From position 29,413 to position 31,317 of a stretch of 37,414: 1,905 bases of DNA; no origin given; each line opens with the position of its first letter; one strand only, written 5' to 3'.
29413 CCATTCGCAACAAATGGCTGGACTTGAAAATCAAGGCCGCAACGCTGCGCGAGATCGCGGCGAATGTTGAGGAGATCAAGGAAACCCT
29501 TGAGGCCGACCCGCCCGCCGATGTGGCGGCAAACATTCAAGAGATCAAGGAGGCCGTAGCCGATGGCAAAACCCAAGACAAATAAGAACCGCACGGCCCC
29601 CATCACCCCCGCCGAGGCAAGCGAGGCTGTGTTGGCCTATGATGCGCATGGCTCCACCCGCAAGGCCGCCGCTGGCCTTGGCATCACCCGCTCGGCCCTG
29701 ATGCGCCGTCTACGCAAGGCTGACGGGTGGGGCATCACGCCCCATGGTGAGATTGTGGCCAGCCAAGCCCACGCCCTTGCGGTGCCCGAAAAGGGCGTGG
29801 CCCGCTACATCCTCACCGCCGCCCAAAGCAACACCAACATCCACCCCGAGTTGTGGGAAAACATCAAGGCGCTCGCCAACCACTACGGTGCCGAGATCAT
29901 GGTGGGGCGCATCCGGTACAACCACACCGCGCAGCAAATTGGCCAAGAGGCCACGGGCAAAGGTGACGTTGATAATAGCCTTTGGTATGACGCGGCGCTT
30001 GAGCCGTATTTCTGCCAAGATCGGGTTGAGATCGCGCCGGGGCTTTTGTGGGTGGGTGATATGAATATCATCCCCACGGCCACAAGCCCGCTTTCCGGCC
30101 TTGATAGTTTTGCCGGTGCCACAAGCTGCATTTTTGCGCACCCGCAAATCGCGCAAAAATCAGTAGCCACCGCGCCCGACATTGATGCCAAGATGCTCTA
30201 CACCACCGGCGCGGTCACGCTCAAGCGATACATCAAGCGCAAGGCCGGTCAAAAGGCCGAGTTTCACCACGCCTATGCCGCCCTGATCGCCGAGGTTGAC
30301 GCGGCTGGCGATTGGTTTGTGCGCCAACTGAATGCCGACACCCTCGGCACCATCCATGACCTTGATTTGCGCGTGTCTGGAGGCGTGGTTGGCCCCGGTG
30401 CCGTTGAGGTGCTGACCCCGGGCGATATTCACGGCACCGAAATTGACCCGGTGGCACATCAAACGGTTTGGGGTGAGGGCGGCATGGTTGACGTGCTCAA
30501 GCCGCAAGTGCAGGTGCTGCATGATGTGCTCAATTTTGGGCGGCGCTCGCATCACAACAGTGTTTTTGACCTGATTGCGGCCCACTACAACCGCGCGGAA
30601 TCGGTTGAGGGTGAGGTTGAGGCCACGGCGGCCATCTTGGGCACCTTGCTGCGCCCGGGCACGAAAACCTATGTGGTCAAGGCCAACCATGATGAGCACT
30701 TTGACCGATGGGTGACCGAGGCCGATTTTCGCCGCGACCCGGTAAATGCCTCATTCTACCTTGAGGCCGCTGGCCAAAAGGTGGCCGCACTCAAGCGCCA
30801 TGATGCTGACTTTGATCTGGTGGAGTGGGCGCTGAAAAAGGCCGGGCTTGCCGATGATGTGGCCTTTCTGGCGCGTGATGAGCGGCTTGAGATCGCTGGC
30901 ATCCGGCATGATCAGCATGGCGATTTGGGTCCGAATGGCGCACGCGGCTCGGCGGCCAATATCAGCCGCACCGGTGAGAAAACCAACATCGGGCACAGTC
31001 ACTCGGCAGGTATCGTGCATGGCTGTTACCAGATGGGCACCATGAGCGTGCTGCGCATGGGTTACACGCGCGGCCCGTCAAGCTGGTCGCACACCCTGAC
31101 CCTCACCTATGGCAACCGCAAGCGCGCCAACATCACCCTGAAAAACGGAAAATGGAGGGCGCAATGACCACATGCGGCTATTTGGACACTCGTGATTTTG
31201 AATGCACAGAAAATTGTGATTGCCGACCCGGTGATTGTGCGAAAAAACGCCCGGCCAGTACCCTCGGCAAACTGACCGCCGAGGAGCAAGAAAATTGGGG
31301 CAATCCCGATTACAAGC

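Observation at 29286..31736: Candidate undescribed module: HTH-metallophosphoesterase plus DUF5664-type NTP pyrophosphohydrolase inside the lysis cassette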

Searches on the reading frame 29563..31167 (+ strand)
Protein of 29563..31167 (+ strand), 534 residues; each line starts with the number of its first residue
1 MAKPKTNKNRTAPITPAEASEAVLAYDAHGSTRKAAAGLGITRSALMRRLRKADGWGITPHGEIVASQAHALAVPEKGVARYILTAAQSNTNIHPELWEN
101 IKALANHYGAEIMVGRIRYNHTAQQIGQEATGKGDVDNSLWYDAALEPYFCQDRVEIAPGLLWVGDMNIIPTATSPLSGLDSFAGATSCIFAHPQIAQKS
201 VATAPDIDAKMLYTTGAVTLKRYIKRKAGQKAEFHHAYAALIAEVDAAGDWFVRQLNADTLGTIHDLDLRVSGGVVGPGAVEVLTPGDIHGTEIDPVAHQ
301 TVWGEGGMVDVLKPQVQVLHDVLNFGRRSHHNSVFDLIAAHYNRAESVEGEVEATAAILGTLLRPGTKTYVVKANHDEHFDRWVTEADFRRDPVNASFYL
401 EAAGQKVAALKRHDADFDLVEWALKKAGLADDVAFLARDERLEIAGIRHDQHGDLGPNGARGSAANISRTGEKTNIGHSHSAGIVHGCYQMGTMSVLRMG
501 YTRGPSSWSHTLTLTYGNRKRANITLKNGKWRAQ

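Call 4: search_protein_families(library=pfam, proteins=[window:29563-31167:+], max_evalue=0.1)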
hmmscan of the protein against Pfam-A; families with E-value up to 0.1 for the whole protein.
window:29563-31167:+ (534 aa): 5 families
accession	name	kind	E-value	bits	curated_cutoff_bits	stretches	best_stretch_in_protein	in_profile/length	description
PF18024.7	HTH_50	-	3.1e-05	24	27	1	25-52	19-46/50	Helix-turn-helix domain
PF00126.33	HTH_1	-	0.0025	18.2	26.6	1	22-52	6-36/60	Bacterial regulatory helix-turn-helix protein, lysR family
PF02954.25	HTH_8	-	0.008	16.3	22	1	29-52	18-41/42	Bacterial regulatory protein, Fis family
PF00890.30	FAD_binding_2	-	0.01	15.5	20.4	1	359-419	42-103/414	FAD binding domain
PF13518.12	HTH_28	-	0.011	16.3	25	1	21-58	4-41/52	Helix-turn-helix domain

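Call 6: search_protein_families(library=ncbifam, proteins=[window:29563-31167:+], max_evalue=0.01)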
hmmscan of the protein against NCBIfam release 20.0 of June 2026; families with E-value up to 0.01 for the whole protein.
window:29563-31167:+ (534 aa): 0 families

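Call 7: search_solved_structures(query=window:29563-31167:+, max_evalue=10, show_alignments=2)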
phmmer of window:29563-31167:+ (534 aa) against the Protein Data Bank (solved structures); distinct sequences matched with E-value up to 10: 0.

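Call 8: search_protein_families(library=phrogs, proteins=[window:29563-31167:+], max_evalue=0.01)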
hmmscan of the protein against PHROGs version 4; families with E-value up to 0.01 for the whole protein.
window:29563-31167:+ (534 aa): 1 family
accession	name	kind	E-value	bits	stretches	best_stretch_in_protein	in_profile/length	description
phrog_1745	-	other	4.4e-165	551.4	1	73-532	80-541/542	DNA transfer protein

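Call 9: find_homologous_proteins(query=window:29563-31167:+)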
Query window:29563-31167:+ (534 aa): 724 proteins with E <= 0.001 among 8000 candidates; the best 120 are listed.
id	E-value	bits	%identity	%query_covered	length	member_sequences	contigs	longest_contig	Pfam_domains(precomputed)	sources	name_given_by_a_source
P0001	0.0e+0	1149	94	100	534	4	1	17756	-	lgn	-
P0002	1.7e-292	989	81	100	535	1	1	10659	-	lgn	-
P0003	1.9e-278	942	78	100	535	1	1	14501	PF18024.8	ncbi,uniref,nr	ncbi:hypothetical protein [Roseobacter litoralis]|uniref:hypothetical protein n=1 Tax=Roseobacter li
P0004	5.7e-273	924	77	100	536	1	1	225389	-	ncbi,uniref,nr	ncbi:hypothetical protein GFB49_11680 [Epibacterium sp. SM1979]|uniref:DNA binding HTH domain-contai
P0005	7.2e-272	921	76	100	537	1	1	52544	-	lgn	-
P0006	8.2e-269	911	75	100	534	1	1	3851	-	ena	-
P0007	7.2e-268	908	75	100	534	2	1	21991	-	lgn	-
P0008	1.7e-267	906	75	100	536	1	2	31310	-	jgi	-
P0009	2.5e-267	906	74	100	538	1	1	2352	-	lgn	-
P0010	9.1e-267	904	75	100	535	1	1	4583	-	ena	-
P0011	7.6e-265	898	75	99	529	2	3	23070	-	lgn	-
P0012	1.3e-263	893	74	100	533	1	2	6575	-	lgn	-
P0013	8.2e-263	891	74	98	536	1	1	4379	-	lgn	-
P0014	1.5e-260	883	73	100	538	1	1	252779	-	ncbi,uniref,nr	ncbi:hypothetical protein [Falsiruegeria litorea]|uniref:hypothetical protein n=1 Tax=Falsiruegeria 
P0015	1.4e-254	864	73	98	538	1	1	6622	-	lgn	-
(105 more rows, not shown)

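Call 21: search_dna_similar(query=window:29563-31167:+, collection=phages, mode=protein, max_rows=60, rows=spread, max_evalue=0.001)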
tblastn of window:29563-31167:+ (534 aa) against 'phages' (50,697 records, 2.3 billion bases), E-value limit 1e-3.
Records with a match: 1134; places in all: 1264; records where one place covers at least 80% of the query: 1114.
Best place of each record, by identity: 60-80% 5; <60% 1129.
By first word of the organism name: Vibrio 368; Salmonella 274; Escherichia 127; Klebsiella 81; Flavobacterium 68; Caulobacter 39; Rhizobium 29; Phage 13; Cellulophaga 12; Bacteriophage 11; and 42 more.
By host as written in the record: - 358; Flavobacterium sp. BAL314 68; Escherichia coli 42; Salmonella enterica subsp. enterica serovar Enteritidis PT1 39; Vibrio harveyi BAA-1116 36; Klebsiella pneumoniae 25; Salmonella sp. 24; Salmonella enterica 23; and 223 more.
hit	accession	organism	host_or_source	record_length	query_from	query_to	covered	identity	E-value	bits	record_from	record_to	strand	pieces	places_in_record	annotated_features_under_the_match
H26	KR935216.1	Rhodobacter phage RcRhea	Rhodobacter capsulatus YW1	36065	8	534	99%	62.9%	0e+0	682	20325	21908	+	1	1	hypothetical protein (x2)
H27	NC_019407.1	Caulobacter virus Magneto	Caulobacter crescentus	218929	3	532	99%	35.3%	5e-89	305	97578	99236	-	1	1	DNA transfer protein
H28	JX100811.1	Caulobacter virus Karma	Caulobacter crescentus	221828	30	532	94%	36.1%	2e-89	306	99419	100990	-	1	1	putative T5 A1-like protein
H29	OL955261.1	Erythrobacter phage vB_EliS-L02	Erythrobacter sp.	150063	11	533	98%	33.5%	3e-83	288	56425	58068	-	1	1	hypothetical protein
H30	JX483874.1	Rhizobium phage RHEph02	Rhizobium etli Brasil5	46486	81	532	85%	38.3%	3e-87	300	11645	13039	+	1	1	hypothetical protein (x2)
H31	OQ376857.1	Paracoccus phage ParKuw1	Paracoccus sp.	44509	82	532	84%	37.6%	9e-93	316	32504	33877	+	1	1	DNA transfer protein | nucleoside deoxyribosyltransferase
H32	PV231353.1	Caulobacter phage RBC57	Caulobacter vibrioides CB15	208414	90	532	83%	37.1%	6e-84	290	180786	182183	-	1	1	hypothetical protein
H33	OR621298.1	Escherichia phage vB_EcoD-Elw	Escherichia coli O157:H7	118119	64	533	88%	34.8%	1e-75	266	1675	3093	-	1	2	Left Repeat 1 | DNA transfer protein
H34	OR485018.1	Salmonella phage STP-SP2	Salmonella enterica subsp. enterica ...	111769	81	533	85%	35.9%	4e-78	273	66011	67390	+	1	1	hypothetical protein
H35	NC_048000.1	Salmonella phage LVR16A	Salmonella enterica subsp. enterica ...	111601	64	534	88%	34.5%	7e-75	264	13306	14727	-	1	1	DNA transfer protein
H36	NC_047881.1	Shigella phage SSP1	Shigella sonnei IB 707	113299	81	533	85%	35.7%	1e-76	269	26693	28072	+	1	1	DNA transfer protein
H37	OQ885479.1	Escherichia phage SUT_E1520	Escherichia coli K12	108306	81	533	85%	35.6%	2e-76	268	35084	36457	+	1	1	protein A1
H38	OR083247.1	Escherichia phage Bf23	Escherichia coli BW25113 strain K-12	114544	64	533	88%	34.2%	3e-74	262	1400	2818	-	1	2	left terminal repeat (TR) | DNA transfer protein A1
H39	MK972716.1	Salmonella phage SE8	Salmonella sp.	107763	81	533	85%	35.4%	7e-76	266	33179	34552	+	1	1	DNA transfer protein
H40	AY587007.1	Escherichia phage T5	-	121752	81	533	85%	35.3%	1e-74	263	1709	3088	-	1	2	left terminal repeat (TR) | A1: probable A1 protein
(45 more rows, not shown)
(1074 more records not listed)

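Call 22: get_annotated_region(hit=H40, flank=2500)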
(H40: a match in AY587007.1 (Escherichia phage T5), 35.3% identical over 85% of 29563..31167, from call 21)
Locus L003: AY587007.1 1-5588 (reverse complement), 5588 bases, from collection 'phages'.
description: Bacteriophage T5 strain ATCC 11303-B5, complete genome.
organism: Escherichia phage T5 (NCBI taxid 2695836)
taxonomy: Viruses; Duplodnaviria; Heunggongvirae; Uroviricota; Caudoviricetes; Demerecviridae; Markadamsvirinae; Tequintavirus; Tequintavirus T5
host: -; source: -; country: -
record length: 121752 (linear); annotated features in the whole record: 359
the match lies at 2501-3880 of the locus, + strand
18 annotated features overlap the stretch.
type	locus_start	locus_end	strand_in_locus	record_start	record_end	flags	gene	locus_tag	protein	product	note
repeat_region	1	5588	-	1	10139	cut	-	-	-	-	left terminal repeat (TR)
CDS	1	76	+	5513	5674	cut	-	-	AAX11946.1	ORF009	-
repeat_region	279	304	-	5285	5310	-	-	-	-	-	inverted repeat B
repeat_region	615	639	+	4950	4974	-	-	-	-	-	inverted repeat A'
regulatory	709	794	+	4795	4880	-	-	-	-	promoter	putative pre-early promoter T5P2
regulatory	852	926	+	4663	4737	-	-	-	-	promoter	putative pre-early promoter T5P1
repeat_region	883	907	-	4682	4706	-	-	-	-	-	inverted repeat A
CDS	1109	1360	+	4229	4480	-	-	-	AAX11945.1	hypothetical 9.2 kDa protein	-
CDS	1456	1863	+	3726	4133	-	A2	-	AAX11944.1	A2 protein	-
misc_feature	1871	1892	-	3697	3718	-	-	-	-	-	palindrome B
CDS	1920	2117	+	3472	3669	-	-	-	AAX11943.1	probable A1 protein precursor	-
CDS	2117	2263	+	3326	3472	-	-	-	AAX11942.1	ORF005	-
CDS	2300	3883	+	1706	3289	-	A1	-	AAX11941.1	probable A1 protein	-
CDS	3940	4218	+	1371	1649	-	-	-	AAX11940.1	ORF003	-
CDS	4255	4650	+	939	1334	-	-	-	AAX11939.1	ORF002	-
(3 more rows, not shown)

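Call 23: get_annotated_region(hit=H31, flank=4000)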
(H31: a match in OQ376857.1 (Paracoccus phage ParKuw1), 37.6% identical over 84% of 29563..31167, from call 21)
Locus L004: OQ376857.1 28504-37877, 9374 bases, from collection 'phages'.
description: Paracoccus phage ParKuw1, complete genome.
organism: Paracoccus phage ParKuw1 (NCBI taxid 3032415)
taxonomy: Viruses; Duplodnaviria; Heunggongvirae; Uroviricota; Caudoviricetes; Autographiviridae
host: Paracoccus sp.; source: Kuwait City coastal water; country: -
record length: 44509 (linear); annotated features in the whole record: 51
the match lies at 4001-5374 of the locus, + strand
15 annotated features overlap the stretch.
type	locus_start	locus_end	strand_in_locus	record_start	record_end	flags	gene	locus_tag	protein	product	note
CDS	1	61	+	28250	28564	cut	-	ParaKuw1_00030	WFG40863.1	hypothetical protein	-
CDS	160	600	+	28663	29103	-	-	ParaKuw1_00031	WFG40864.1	ATPase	-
CDS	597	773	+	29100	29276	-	-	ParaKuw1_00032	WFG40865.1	hypothetical protein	-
CDS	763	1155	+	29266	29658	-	-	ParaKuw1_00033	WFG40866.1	hypothetical protein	-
CDS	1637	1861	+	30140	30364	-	-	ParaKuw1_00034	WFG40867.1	hypothetical protein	-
CDS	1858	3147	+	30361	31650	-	-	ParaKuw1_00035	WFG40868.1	DnaB-like replicative helicase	-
CDS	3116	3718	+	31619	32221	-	-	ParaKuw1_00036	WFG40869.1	hypothetical protein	-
CDS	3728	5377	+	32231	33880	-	-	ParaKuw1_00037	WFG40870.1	DNA transfer protein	-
CDS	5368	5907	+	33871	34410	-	-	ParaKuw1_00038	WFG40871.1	nucleoside deoxyribosyltransferase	-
CDS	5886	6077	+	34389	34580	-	-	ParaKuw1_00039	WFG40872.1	hypothetical protein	-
CDS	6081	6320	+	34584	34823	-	-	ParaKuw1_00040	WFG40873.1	kinase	-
CDS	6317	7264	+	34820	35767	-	-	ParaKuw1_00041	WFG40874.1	ATP-dependent DNA ligase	-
CDS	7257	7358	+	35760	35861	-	-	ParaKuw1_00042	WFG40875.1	hypothetical protein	-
CDS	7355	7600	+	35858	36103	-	-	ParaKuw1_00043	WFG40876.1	hypothetical protein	-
CDS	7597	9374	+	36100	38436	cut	-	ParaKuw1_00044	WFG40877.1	DNA polymerase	-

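Call 26: search_protein_families(library=pfam, proteins=[L003:2300-3883:+, L003:1456-1863:+], max_evalue=0.1)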
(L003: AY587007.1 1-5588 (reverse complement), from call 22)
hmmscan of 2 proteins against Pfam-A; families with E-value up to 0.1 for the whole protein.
L003:2300-3883:+ (527 aa): 0 families

L003:1456-1863:+ (135 aa): 0 families

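Call 30: find_related_loci(query=window:29563-31167:+, collection=genome_contigs, flank=6000)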
Query window:29563-31167:+ (534 aa) in genome_contigs; peptide patterns used: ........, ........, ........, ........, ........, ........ (x = any residue, [..] = any of these).
61 stretches matched a pattern; 24 encode a relative of the query (tblastn E <= 1e-3); 24 distinct loci.
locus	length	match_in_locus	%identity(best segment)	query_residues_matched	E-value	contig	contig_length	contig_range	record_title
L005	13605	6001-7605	77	1-533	0e+0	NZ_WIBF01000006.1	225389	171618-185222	Tritonibacter litoralis strain SM1979 FB_scaffold6, whole genome shotgun sequence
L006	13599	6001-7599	68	1-533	0e+0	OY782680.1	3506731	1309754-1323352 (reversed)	MAG: Aliishimia sp. isolate 63f2f763-dbc6-40f9-b46a-ede5a66909dd genome assembly, chromosome: 1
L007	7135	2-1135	79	157-533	0e+0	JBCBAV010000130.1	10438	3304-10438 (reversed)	MAG: Pseudomonadota bacterium isolate J06575_1 NODE_130_length_10438_cov_5.614419, whole genome shotgun sequence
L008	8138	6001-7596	55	1-533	3e-179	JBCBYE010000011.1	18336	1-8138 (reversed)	MAG: Pseudomonadota bacterium isolate J06656_12 k141_13077_length_18336_cov_10.6616, whole genome shotgun sequence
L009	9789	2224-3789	48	13-534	5e-158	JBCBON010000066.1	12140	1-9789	MAG: Pseudomonadota bacterium isolate J06632_8 NODE_66_length_12140_cov_6.910636, whole genome shotgun sequence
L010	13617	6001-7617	43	4-532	9e-135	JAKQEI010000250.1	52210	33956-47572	MAG: Bacteroidota bacterium isolate USDE_maxbin.097 k141_1228174, whole genome shotgun sequence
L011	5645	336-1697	40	81-533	5e-111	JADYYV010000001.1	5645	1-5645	MAG: Alphaproteobacteria bacterium isolate SJ545 c_000000010483, whole genome shotgun sequence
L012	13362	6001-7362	40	81-533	2e-110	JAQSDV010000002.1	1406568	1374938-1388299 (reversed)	MAG: bacterium isolate D1-2020 MAG006 NODE_1_length_1406568_cov_28.438988, whole genome shotgun sequence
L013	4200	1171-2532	41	81-533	1e-111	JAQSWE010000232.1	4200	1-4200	MAG: Alphaproteobacteria bacterium isolate C_No_T20_C_bin.40 scaffold_28240, whole genome shotgun sequence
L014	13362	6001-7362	40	81-533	2e-109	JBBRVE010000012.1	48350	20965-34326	MAG: Bdellovibrionales bacterium isolate La3_metabat2.091 La3_metabat2.091_K_1939659_L_48350_cov_14.9936, whole genome s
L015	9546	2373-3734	41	81-533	2e-108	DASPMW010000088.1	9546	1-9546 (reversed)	MAG TPA_asm: Patescibacteria group bacterium isolate SMAG_U12103 k141_322259, whole genome shotgun sequence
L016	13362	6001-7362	40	81-533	4e-108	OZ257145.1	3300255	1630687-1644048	MAG: Alphaproteobacteria bacterium isolate 69972d1d-dbf9-468a-a7e1-338fb8fe1a5a genome assembly, chromosome: 1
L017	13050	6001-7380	41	78-533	3e-107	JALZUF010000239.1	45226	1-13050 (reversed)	MAG: Alphaproteobacteria bacterium isolate g1_MAG_00004 g1_MAG_00004_000000000239, whole genome shotgun sequence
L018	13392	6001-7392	39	69-533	2e-106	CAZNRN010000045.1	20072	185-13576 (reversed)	MAG TPA_asm: uncultured Micavibrio sp. isolate binchicken_co199_124 genome assembly, contig: NODE_2009_length_20072_cov_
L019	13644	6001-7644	40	21-533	6e-105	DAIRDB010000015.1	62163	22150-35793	MAG TPA_asm: Gammaproteobacteria bacterium isolate CTOTU6221 NODE_109_length_62163_cov_9.308447, whole genome shotgun se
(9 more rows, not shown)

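Call 31: find_related_loci(query=window:29563-31167:+, collection=viral_contigs, flank=6000)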
Query window:29563-31167:+ (534 aa) in viral_contigs; peptide patterns used: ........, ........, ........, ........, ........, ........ (x = any residue, [..] = any of these).
66 stretches matched a pattern; 59 encode a relative of the query (tblastn E <= 1e-3); 59 distinct loci.
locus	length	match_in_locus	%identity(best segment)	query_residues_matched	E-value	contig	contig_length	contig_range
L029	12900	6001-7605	77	1-533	0e+0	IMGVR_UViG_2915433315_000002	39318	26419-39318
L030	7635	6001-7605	75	1-533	0e+0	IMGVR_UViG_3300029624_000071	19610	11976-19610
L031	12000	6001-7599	75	1-533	0e+0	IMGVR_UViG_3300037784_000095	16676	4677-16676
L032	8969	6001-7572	63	10-534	0e+0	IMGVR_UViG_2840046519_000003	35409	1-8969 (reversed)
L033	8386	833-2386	50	11-533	1e-163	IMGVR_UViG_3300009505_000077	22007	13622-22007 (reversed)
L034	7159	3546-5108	48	11-532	9e-157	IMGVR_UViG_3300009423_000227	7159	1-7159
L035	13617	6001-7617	43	4-532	2e-134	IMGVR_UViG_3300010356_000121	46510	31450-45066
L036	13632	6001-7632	43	22-531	4e-128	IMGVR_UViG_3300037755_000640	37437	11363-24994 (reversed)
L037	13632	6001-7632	43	22-531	4e-128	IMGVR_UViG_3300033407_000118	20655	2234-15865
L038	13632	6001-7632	43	22-531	4e-128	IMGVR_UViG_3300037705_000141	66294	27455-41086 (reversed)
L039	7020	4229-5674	46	59-531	1e-126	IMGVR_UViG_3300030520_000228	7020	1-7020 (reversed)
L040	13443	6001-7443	43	61-531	4e-123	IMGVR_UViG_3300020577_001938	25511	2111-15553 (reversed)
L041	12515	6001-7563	49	13-533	1e-159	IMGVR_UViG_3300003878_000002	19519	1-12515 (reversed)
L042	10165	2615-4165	38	26-533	3e-114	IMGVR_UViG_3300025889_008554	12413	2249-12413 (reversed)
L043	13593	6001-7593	39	18-533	1e-113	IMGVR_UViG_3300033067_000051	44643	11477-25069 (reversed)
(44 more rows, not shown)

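Call 49: predict_structure(alignment_id=A1)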
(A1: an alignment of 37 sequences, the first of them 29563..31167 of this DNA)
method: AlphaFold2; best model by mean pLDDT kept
length: 534 residues; sequences in the alignment: 37
mean_pLDDT: 87.1   pTM: 0.82
mean pLDDT of the five models: 87.1, 86.6, 85.3, 84.9, 84.8
residues with pLDDT >= 90: 344; 70-90: 116; 50-70: 40; < 50: 34
segments of 3 or more residues with pLDDT < 50: 1-10, 63-65, 121-126, 128-130, 132-136, 227-232
pLDDT, mean of each block of 10 residues (from residue 1): 41 78 90 93 93 74 59 96 95 97 98 87 47 53 93 93 89 86 91 96 88 97 56 76 98 97 98 97 96 95 97 98 79 69 73 96 97 92 89 87 96 95 98 94 96 74 85 91 94 88 85 97 96 94
secondary structure, 60 per line:
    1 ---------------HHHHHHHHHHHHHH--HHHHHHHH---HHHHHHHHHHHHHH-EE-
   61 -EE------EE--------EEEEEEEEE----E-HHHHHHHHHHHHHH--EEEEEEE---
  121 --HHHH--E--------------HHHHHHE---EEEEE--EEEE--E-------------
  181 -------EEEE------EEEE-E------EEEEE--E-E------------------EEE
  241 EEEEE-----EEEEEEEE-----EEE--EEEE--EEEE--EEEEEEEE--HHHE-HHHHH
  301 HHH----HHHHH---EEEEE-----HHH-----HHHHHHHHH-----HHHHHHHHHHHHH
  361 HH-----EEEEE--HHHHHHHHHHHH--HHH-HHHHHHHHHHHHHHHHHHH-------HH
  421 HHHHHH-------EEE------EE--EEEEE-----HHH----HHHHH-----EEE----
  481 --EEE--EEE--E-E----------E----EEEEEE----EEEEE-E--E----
elements in order: H16-29 H32-39 H43-56 E80-88 H95-108 E111-117 H123-126 H144-149 E154-158 E161-164 E188-191 E198-201 E210-214 E238-245 E251-258 E264-266 E269-272 E275-278 E281-288 H296-303 H308-312 E316-320 H334-342 H348-362 E368-372 H375-386 H393-411 H419-426 E434-436 E447-451 H464-468 E474-476 E483-485 E488-490 E511-516 E521-525
